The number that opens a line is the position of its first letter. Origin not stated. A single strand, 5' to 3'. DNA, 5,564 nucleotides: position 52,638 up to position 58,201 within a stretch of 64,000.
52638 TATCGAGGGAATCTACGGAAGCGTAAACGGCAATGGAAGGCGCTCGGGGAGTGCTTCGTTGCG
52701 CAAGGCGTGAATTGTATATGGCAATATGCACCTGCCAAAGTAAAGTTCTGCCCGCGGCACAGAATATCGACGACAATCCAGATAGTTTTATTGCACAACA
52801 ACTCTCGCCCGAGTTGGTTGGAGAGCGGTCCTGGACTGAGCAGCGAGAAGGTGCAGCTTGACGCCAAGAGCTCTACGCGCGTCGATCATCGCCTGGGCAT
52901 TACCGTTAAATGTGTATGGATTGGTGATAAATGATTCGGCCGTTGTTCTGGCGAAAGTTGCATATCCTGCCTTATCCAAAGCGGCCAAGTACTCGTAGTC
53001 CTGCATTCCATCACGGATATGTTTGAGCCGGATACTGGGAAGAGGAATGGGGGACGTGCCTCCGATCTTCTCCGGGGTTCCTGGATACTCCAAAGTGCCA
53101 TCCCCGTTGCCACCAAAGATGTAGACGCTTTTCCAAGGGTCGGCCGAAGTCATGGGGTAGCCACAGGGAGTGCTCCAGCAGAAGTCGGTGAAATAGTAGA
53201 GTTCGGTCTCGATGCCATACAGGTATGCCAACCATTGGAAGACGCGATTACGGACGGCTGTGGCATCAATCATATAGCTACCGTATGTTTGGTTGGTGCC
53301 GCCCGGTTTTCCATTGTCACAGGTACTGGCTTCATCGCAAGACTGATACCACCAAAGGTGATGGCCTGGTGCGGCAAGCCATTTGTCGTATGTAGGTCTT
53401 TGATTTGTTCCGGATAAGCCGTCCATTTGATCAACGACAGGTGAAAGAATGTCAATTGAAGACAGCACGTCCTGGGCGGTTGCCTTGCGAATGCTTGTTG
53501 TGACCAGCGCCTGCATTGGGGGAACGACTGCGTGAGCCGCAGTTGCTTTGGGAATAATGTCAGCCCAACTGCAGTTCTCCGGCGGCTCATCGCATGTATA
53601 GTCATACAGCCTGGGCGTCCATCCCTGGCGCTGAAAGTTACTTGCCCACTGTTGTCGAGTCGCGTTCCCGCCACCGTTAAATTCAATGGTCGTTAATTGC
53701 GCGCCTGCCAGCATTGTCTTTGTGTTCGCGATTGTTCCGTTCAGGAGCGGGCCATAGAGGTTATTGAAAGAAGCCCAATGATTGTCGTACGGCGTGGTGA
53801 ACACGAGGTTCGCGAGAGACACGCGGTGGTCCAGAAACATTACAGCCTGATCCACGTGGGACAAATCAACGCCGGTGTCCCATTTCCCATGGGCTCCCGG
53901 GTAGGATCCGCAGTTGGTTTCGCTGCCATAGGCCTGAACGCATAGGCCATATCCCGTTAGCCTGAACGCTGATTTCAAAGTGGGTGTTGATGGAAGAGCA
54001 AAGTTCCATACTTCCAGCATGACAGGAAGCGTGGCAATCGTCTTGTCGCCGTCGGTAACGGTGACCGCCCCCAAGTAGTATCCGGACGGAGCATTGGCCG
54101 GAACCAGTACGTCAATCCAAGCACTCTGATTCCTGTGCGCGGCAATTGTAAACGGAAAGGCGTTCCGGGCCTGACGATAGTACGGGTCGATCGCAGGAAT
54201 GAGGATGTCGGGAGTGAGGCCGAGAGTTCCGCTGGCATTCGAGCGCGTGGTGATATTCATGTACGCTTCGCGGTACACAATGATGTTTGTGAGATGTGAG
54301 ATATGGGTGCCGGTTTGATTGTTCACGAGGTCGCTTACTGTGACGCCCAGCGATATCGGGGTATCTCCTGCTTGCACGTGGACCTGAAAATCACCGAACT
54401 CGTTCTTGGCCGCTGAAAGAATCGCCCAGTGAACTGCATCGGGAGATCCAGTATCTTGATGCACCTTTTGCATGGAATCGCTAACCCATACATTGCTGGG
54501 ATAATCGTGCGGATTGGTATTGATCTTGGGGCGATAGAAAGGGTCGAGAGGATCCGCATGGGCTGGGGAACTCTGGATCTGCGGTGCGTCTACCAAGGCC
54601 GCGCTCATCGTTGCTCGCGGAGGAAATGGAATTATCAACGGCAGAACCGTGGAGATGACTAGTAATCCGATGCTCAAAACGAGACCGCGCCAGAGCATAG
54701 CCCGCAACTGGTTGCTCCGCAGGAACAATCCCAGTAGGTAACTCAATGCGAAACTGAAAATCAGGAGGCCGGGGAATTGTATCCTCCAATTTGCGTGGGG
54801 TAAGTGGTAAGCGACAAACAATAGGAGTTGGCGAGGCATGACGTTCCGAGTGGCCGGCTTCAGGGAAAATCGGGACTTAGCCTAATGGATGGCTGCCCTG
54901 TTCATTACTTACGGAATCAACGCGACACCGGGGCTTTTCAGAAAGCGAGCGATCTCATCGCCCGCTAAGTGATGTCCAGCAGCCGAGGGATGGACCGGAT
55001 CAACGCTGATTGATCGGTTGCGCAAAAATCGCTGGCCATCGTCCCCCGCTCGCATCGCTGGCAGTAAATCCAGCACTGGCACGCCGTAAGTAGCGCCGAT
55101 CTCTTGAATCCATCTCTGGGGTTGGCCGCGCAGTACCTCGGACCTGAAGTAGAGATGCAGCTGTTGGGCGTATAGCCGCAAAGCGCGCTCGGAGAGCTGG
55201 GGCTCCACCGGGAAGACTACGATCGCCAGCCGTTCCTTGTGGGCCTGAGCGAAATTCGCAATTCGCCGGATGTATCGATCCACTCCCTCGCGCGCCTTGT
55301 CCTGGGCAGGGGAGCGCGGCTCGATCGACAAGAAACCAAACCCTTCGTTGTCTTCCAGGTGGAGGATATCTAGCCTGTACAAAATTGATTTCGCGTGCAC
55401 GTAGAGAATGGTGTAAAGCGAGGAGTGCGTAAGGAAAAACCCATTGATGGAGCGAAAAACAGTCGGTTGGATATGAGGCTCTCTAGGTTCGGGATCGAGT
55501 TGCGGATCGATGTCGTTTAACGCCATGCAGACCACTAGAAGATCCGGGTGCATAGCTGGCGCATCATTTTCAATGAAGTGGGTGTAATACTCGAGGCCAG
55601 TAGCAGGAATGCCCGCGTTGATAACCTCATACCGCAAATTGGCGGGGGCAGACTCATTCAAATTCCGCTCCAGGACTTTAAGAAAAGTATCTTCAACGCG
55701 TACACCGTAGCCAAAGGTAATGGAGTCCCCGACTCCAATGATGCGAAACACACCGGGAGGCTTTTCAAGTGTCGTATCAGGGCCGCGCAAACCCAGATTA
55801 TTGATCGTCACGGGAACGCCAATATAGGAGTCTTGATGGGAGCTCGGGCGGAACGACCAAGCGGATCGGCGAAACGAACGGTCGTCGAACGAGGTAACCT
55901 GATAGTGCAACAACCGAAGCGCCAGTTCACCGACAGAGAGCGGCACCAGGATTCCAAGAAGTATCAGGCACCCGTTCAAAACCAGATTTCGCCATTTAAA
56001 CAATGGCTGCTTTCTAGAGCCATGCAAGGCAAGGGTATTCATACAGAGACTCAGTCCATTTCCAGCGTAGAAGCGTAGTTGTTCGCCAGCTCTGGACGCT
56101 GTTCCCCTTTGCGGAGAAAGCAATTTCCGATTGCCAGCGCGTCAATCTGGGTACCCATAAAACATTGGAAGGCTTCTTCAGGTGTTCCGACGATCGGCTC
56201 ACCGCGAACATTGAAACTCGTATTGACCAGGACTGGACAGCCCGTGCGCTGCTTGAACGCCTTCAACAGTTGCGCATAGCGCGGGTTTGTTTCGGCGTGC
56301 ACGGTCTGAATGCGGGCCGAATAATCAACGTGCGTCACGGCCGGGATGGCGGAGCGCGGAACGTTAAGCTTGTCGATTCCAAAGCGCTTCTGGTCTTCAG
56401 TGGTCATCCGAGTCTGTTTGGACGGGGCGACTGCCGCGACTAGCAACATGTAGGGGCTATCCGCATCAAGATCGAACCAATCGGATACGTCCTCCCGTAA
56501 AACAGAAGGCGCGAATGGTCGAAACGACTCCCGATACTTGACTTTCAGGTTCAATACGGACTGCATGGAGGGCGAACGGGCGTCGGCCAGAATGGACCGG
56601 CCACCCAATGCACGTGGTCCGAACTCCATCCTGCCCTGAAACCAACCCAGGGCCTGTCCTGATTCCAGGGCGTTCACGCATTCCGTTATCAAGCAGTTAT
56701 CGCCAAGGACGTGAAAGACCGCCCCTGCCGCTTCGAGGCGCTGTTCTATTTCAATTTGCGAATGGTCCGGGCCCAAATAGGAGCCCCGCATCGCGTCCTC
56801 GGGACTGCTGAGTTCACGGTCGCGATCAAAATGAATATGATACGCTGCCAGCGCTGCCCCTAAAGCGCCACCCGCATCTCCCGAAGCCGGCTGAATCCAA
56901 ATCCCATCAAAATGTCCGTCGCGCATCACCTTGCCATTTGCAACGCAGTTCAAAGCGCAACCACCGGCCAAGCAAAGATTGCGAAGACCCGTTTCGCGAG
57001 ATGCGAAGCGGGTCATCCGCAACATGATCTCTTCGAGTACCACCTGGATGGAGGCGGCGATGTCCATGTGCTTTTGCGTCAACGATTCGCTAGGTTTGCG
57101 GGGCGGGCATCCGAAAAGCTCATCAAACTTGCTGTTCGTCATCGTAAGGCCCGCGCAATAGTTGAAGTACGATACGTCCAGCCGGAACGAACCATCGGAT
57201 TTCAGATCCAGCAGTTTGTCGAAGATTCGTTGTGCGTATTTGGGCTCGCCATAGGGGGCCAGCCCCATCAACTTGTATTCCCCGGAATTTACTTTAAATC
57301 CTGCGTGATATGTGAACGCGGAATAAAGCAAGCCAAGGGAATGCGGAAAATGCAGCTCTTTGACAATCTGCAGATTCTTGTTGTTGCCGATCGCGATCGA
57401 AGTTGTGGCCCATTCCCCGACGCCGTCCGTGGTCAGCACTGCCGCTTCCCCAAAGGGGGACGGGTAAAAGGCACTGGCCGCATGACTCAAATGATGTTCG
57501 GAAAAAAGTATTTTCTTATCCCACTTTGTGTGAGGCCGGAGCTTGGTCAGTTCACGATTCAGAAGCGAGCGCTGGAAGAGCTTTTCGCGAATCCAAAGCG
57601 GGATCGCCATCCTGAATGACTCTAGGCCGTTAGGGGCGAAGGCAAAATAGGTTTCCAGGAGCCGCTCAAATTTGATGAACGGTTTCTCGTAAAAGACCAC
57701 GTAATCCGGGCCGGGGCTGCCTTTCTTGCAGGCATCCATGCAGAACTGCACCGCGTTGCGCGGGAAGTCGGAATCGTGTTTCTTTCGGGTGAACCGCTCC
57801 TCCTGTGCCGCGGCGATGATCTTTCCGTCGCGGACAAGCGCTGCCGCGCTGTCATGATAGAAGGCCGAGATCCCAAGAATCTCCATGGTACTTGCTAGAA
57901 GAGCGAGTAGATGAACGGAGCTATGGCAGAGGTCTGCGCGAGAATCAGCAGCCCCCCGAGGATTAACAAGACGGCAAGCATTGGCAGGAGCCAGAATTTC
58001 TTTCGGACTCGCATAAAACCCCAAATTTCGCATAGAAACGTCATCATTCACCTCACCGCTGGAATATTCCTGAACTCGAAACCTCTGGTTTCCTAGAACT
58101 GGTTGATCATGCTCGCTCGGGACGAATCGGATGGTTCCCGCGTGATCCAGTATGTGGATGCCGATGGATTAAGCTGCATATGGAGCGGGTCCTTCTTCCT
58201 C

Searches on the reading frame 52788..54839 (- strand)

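Call 5: search_protein_families(library=pfam, max_evalue=0.01, proteins=[window:52788-54839:-])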
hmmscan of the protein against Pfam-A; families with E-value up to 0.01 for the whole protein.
window:52788-54839:- (683 aa): 2 families
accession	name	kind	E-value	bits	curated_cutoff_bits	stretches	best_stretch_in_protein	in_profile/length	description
PF22680.2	Glyco_hydro_123_N_2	-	8.4e-05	22.9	27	1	218-262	104-141/142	Glycoside hydrolase 123 N-terminal domain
PF13320.12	GH123_cat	-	0.00088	19.2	23.1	1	491-620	222-323/324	Glycoside hydrolase 123, catalytic domain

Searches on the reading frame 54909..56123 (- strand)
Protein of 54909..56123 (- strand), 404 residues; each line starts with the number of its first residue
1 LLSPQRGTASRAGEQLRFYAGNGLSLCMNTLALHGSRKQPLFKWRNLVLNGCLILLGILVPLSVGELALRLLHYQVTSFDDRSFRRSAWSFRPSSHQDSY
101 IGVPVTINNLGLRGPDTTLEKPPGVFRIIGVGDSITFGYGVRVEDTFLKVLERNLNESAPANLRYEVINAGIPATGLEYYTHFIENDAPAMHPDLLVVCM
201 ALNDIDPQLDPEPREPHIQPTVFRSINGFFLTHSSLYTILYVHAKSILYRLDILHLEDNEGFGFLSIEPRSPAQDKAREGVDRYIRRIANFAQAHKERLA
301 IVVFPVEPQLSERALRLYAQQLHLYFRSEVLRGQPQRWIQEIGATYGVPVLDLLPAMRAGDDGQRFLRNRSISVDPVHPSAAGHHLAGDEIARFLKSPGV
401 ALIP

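Call 5: search_protein_families(library=pfam, max_evalue=0.01, proteins=[window:54909-56123:-])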
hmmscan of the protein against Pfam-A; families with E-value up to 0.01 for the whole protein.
window:54909-56123:- (404 aa): 2 families
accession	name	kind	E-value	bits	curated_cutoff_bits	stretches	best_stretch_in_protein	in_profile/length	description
PF13472.12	Lipase_GDSL_2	-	3.1e-17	64.1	32.9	1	131-385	2-177/178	GDSL-like Lipase/Acylhydrolase family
PF00657.28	Lipase_GDSL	-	8.4e-10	39.6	23.6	1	129-391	2-208/208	GDSL-like Lipase/Acylhydrolase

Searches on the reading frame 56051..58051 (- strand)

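Call 54: search_protein_families(library=pfam, max_evalue=0.001, proteins=[window:56051-58051:-])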
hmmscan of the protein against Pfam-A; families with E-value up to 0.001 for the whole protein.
window:56051-58051:- (666 aa): 2 families
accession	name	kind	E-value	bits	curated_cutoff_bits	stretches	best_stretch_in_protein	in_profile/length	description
PF02543.21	Carbam_trans_N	-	4.9e-105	352.2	24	1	58-401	2-346/346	Carbamoyltransferase N-terminus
PF16861.10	Carbam_trans_C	-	5.5e-72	241.3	27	1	460-648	2-170/170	Carbamoyltransferase C-terminus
